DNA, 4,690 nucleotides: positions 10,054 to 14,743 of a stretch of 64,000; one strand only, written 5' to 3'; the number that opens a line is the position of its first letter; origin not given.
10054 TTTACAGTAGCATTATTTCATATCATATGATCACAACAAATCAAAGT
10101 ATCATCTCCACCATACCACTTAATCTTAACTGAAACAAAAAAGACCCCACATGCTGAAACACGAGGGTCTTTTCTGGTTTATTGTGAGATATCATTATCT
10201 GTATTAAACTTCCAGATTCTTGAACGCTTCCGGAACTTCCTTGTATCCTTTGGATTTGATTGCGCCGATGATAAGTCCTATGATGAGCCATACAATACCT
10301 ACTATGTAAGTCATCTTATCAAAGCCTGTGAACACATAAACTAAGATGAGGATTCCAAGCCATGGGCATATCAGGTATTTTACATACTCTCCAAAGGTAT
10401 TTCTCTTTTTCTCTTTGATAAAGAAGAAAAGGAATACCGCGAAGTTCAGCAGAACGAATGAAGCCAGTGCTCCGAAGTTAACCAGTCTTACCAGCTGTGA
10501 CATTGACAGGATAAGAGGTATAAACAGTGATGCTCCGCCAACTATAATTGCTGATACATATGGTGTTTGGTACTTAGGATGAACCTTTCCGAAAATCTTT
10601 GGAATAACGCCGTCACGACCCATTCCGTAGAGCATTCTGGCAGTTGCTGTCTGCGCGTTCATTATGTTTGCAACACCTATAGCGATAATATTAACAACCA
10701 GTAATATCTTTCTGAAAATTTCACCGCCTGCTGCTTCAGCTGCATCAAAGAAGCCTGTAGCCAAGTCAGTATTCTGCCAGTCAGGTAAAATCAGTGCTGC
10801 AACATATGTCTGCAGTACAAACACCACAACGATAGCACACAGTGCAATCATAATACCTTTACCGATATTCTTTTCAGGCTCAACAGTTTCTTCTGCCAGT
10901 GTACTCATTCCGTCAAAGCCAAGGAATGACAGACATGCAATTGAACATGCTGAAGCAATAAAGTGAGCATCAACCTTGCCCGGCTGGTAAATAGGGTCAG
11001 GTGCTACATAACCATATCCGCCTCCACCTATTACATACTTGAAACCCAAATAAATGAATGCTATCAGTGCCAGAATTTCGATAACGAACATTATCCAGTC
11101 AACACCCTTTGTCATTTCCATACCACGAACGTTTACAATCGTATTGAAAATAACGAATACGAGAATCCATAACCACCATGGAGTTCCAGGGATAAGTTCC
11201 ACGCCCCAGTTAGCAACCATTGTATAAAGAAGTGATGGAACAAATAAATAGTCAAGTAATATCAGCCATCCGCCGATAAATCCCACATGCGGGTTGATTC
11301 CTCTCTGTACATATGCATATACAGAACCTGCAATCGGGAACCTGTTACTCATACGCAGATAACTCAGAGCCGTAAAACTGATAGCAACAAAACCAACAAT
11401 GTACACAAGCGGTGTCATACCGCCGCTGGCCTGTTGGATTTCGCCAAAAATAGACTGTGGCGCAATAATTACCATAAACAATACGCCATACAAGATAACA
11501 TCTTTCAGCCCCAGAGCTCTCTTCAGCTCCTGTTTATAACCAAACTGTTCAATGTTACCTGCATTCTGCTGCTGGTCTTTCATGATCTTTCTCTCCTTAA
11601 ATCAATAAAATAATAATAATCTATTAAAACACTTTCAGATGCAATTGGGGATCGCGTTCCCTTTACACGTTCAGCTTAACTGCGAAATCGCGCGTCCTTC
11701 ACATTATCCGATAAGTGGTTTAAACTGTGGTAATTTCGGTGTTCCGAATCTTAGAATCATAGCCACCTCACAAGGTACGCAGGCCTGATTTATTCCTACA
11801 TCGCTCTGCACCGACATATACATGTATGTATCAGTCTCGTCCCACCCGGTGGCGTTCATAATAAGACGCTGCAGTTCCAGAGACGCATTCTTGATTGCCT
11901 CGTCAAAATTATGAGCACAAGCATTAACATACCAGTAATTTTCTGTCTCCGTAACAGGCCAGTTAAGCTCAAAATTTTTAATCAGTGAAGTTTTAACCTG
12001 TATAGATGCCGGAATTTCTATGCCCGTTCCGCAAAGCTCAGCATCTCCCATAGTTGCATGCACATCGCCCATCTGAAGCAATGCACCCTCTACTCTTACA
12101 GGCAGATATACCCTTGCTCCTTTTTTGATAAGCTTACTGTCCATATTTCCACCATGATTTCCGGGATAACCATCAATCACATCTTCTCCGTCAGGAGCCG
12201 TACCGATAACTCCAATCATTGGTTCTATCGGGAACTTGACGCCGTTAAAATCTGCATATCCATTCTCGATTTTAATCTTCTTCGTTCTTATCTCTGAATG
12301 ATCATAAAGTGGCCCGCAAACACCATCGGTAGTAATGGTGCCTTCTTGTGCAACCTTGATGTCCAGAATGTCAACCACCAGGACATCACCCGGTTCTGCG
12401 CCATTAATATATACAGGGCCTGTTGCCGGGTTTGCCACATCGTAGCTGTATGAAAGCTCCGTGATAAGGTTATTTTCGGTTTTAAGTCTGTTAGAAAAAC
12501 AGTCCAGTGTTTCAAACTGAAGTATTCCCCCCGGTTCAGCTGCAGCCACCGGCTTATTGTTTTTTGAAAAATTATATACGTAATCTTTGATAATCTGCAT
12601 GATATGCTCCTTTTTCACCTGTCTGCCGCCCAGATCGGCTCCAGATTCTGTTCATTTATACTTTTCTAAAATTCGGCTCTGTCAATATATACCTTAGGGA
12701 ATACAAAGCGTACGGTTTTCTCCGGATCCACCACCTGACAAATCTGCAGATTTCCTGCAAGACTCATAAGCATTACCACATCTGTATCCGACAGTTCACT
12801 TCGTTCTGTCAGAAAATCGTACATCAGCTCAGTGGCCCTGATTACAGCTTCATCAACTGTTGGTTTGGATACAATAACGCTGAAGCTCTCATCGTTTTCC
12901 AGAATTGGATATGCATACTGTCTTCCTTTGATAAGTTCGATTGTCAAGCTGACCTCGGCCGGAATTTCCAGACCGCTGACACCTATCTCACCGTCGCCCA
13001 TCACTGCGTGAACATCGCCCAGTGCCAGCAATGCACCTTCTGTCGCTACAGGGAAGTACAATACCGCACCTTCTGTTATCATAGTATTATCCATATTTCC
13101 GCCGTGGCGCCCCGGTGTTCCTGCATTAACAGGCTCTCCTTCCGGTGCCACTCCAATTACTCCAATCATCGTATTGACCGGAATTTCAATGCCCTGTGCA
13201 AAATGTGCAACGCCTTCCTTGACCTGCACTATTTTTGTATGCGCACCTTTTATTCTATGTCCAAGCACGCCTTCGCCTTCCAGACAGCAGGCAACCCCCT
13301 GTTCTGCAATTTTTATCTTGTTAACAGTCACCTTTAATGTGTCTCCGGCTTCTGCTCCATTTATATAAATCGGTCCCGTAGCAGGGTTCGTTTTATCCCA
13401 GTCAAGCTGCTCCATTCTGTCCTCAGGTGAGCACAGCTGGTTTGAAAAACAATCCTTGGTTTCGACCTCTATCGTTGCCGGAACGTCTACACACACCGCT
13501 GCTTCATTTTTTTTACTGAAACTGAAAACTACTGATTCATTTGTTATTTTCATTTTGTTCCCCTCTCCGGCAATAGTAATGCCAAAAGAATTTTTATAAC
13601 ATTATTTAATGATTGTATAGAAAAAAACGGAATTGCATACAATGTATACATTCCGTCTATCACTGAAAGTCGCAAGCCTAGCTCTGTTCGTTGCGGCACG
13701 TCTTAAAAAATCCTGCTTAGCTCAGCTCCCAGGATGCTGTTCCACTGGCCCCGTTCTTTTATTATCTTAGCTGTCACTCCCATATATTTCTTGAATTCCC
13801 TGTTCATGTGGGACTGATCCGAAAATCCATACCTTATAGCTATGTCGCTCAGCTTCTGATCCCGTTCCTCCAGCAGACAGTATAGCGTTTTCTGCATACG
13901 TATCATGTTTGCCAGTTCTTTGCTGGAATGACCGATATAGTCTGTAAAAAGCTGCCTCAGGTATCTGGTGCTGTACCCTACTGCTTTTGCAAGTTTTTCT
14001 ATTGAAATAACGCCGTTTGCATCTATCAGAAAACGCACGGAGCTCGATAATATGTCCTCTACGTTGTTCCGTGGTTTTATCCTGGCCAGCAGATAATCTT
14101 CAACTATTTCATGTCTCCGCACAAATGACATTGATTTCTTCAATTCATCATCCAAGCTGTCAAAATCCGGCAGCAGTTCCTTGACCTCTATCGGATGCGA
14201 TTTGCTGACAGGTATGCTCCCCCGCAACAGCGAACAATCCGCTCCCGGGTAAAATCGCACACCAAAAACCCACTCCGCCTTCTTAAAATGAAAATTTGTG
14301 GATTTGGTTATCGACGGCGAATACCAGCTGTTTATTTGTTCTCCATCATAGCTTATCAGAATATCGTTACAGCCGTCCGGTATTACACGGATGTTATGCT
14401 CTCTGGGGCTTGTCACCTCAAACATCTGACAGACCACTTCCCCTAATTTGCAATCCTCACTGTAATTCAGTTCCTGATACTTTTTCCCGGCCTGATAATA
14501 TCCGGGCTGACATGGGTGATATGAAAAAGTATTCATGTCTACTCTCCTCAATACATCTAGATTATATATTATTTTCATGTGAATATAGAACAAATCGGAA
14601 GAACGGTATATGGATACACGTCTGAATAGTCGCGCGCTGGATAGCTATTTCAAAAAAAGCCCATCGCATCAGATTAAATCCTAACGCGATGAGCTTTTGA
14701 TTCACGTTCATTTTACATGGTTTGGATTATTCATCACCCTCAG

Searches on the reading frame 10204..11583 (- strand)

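Call 41: search_protein_families(library=pfam, proteins=[window:10204-11583:-], max_evalue=0.00001)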
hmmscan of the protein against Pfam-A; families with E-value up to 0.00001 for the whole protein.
window:10204-11583:- (459 aa): 2 families
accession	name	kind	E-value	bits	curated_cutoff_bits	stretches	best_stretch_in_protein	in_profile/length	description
PF00324.27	AA_permease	-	1.4e-37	130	24.6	1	49-425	23-426/470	Amino acid permease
PF13520.12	AA_permease_2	-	9.4e-35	120.8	27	1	38-418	10-401/427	Amino acid permease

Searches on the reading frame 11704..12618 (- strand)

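Call 41: search_protein_families(library=pfam, proteins=[window:11704-12618:-], max_evalue=0.00001)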
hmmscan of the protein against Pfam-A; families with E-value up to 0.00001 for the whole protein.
window:11704-12618:- (304 aa): 1 family
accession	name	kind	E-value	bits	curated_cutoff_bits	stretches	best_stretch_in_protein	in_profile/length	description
PF03069.20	FmdA_AmdA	-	2.7e-35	122.4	27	2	152-217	206-272/373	Acetamidase/Formamidase family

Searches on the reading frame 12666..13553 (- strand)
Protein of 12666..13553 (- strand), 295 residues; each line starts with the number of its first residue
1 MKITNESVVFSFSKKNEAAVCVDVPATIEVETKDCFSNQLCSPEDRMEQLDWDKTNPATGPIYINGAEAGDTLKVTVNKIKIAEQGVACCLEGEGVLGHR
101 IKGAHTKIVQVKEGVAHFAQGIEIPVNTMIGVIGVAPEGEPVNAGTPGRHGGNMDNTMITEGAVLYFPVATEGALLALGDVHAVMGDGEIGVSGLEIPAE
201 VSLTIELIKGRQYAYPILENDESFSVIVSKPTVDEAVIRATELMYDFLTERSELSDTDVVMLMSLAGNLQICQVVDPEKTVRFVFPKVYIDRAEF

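Call 41: search_protein_families(library=pfam, proteins=[window:12666-13553:-], max_evalue=0.00001)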
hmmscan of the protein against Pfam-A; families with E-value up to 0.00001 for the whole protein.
window:12666-13553:- (295 aa): 1 family
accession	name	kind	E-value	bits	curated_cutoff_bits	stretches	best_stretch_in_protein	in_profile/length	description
PF03069.20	FmdA_AmdA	-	2.3e-28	99.6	27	2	147-217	206-277/373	Acetamidase/Formamidase family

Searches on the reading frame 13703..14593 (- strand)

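Call 42: search_protein_families(library=pfam, proteins=[window:13703-14593:-], max_evalue=0.00001)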
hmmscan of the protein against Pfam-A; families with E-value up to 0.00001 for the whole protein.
window:13703-14593:- (296 aa): 3 families
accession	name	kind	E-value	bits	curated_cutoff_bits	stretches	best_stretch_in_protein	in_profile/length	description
PF12833.13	HTH_18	-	1.4e-18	67.4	33.6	1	201-276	1-75/80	Helix-turn-helix domain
PF00165.29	HTH_AraC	-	4.8e-12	46.1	26.6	1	245-275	8-37/42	Bacterial regulatory helix-turn-helix proteins, AraC family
PF20240.3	DUF6597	-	2.1e-07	31.4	27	1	56-124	15-91/103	Domain of unknown function (DUF6597)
